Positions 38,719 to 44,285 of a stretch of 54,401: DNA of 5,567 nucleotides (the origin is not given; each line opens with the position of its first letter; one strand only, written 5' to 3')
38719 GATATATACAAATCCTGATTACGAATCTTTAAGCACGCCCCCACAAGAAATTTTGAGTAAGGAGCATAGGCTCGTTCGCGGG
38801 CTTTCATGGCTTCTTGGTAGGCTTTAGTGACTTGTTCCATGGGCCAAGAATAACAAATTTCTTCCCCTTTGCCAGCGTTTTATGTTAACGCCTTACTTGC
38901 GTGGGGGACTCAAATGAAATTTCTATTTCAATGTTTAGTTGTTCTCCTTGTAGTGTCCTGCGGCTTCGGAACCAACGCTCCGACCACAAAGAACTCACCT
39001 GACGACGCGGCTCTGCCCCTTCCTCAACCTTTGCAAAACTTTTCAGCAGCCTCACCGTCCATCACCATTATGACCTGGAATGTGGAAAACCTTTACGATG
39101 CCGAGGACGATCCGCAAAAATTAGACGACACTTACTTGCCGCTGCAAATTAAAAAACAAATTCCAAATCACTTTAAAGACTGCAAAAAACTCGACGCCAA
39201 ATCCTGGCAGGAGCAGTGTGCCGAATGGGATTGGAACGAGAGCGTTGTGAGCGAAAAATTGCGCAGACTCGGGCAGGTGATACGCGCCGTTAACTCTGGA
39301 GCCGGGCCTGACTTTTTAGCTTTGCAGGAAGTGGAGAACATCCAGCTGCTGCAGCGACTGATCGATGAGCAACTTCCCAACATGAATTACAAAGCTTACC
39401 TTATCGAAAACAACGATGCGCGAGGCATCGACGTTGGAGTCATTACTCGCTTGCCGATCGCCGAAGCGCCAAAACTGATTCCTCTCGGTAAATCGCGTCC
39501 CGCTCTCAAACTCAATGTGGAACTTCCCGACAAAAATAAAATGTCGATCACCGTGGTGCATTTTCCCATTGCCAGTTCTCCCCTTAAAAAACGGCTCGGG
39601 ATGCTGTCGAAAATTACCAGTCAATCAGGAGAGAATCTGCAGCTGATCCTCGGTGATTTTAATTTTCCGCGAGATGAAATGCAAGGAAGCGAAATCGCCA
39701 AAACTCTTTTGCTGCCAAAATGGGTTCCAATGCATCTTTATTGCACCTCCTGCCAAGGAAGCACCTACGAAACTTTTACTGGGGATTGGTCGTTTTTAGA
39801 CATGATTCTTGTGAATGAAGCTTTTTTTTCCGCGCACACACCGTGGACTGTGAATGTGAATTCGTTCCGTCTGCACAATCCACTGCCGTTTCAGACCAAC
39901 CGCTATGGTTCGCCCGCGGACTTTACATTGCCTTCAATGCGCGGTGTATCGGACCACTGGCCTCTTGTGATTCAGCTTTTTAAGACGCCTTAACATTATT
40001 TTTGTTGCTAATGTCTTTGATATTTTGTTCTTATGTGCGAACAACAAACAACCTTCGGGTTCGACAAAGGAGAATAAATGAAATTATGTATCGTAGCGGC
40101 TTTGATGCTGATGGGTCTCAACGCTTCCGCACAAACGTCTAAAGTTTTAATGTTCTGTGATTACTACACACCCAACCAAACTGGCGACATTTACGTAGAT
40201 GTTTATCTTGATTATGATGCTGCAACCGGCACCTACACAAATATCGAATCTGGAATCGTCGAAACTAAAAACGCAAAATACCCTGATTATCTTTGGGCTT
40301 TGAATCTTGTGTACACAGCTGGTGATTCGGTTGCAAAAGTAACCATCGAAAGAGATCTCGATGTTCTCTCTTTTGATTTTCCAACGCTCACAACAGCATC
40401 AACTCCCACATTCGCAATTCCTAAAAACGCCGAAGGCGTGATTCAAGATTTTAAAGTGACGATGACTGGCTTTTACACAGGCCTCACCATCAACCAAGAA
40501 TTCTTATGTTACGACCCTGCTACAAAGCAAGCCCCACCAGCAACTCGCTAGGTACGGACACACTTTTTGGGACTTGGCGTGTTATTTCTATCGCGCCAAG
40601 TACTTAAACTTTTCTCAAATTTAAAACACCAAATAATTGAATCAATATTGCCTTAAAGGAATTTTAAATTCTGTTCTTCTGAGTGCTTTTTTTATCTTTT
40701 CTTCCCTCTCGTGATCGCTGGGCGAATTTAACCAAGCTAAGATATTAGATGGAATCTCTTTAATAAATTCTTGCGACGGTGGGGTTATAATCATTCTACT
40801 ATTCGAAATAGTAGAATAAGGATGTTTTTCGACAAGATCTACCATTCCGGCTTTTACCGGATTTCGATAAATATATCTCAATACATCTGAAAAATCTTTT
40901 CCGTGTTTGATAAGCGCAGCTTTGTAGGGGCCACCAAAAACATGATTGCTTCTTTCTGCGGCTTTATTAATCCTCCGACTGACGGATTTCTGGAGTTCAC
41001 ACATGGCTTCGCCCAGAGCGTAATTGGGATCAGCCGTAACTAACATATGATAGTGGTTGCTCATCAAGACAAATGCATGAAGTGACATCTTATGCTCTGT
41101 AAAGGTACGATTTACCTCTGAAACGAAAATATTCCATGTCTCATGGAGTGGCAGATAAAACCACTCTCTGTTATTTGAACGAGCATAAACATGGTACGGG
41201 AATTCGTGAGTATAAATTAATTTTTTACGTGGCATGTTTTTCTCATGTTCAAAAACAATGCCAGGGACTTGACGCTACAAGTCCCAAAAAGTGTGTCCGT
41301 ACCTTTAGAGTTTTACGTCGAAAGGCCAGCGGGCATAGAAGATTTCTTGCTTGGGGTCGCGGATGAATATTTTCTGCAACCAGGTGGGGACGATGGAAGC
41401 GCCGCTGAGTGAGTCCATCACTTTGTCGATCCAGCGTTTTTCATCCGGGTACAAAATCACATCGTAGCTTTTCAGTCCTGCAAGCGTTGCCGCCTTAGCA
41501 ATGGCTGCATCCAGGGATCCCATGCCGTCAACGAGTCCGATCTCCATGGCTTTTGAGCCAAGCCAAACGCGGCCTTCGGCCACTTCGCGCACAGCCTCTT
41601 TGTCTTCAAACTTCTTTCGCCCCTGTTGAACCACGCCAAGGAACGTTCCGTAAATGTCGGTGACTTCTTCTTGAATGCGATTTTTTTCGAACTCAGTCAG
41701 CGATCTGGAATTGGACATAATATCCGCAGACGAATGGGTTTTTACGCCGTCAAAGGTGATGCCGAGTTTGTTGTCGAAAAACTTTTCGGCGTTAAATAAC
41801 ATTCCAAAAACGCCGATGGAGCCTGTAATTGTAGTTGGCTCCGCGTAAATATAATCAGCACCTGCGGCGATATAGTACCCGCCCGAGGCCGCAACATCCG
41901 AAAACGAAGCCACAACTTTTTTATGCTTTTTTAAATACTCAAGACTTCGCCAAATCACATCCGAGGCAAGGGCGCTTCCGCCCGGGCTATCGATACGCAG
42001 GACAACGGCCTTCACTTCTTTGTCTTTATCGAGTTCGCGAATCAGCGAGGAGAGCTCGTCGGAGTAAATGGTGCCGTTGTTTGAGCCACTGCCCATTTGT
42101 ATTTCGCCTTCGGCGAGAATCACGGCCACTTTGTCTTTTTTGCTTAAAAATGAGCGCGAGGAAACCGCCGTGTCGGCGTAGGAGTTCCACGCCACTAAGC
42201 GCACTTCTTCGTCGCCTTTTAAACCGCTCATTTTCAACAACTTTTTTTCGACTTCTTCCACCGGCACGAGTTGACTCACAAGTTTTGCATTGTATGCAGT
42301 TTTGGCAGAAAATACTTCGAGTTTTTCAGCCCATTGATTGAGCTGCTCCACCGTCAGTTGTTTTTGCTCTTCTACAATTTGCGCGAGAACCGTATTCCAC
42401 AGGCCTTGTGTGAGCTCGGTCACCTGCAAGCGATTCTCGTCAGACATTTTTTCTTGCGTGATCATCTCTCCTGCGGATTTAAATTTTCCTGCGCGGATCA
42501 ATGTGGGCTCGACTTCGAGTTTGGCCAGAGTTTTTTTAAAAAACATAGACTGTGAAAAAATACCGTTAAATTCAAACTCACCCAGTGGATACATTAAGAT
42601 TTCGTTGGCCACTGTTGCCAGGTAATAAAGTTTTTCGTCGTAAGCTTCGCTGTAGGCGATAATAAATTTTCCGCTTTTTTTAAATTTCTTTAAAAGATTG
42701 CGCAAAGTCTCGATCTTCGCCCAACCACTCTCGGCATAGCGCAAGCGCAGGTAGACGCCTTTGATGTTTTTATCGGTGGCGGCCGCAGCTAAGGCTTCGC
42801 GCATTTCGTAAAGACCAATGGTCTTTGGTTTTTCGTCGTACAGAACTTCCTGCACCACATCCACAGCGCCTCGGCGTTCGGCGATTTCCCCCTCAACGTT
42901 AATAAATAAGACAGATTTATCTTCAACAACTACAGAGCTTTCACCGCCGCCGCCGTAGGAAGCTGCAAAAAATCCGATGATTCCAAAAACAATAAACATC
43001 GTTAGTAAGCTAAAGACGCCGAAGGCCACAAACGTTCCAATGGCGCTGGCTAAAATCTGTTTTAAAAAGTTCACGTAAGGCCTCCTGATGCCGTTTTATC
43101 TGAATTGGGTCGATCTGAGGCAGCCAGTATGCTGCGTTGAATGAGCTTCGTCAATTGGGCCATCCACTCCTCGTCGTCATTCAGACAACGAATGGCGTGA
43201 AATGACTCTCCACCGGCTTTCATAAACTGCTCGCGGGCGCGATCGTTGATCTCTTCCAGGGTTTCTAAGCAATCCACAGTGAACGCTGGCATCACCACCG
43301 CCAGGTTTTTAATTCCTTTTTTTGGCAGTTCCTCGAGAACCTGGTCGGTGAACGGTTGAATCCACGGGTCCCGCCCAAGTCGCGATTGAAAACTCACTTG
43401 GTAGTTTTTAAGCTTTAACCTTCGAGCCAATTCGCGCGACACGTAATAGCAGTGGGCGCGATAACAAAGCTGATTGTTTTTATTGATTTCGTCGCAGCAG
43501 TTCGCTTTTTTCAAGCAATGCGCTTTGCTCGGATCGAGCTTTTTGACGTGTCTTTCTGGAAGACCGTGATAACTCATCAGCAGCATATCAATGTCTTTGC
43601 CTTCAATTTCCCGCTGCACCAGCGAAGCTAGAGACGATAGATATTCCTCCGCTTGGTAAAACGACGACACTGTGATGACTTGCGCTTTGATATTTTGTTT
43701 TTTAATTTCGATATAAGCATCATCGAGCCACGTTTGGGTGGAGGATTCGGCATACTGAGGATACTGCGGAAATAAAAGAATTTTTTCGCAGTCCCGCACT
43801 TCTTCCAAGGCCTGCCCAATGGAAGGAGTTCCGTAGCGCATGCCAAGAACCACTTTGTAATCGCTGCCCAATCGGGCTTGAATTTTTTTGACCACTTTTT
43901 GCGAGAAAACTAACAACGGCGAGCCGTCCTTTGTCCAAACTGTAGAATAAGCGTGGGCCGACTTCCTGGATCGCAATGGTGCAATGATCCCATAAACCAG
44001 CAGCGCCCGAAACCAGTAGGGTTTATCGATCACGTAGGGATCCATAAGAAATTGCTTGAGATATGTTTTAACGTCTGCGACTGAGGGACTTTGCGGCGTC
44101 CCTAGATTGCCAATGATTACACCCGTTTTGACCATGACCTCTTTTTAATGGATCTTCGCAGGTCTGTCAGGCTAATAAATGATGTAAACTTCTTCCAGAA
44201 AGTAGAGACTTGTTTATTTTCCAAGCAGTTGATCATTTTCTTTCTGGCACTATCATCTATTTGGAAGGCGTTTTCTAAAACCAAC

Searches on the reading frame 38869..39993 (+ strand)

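Call 29: search_protein_families(library=pfam, proteins=[window:38869-39993:+], max_evalue=0.0001)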
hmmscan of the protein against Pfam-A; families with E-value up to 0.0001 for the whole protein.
window:38869-39993:+ (374 aa): 2 families
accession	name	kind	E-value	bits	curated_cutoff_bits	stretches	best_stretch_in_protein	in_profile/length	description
PF19580.5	Exo_endo_phos_3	-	4.2e-17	62.6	27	1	120-194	30-105/311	Endonuclease/Exonuclease/phosphatase family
PF03372.29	Exo_endo_phos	-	2.8e-10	40.8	24.5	1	69-363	2-225/225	Endonuclease/Exonuclease/phosphatase family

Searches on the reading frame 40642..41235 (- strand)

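Call 30: search_protein_families(library=pfam, proteins=[window:40642-41235:-], max_evalue=0.0001)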
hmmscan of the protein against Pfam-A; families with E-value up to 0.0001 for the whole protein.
window:40642-41235:- (197 aa): 1 family
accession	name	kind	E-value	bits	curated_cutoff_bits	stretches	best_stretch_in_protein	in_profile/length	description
PF01797.21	Y1_Tnp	-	5.1e-10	40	23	1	14-123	7-119/121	Transposase IS200 like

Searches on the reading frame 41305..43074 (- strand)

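Call 30: search_protein_families(library=pfam, proteins=[window:41305-43074:-], max_evalue=0.0001)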
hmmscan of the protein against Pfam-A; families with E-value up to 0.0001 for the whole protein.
window:41305-43074:- (589 aa): 4 families
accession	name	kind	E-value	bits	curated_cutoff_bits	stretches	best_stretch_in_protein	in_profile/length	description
PF01343.23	Peptidase_S49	-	1.3e-67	227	24.9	2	381-535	3-154/154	Peptidase family S49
PF25145.1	NfeD1b_N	-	3.7e-06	27.1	40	1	350-422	27-97/189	NfeD1b, N-terminal domain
PF00574.28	CLP_protease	-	2.1e-05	24.9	20.2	0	314-408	8-98/182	Clp protease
PF01972.22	SDH_protease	-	3.5e-05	23.4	31.3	0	342-420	82-155/286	ClpP-like SDH-type serine proteinase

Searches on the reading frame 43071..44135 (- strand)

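Call 30: search_protein_families(library=pfam, proteins=[window:43071-44135:-], max_evalue=0.0001)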
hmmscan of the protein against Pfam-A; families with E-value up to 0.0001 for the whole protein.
window:43071-44135:- (354 aa): 1 family
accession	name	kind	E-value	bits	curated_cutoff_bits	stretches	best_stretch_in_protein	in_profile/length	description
PF00762.24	Ferrochelatase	-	5.6e-95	318.4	27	1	3-334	1-315/317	Ferrochelatase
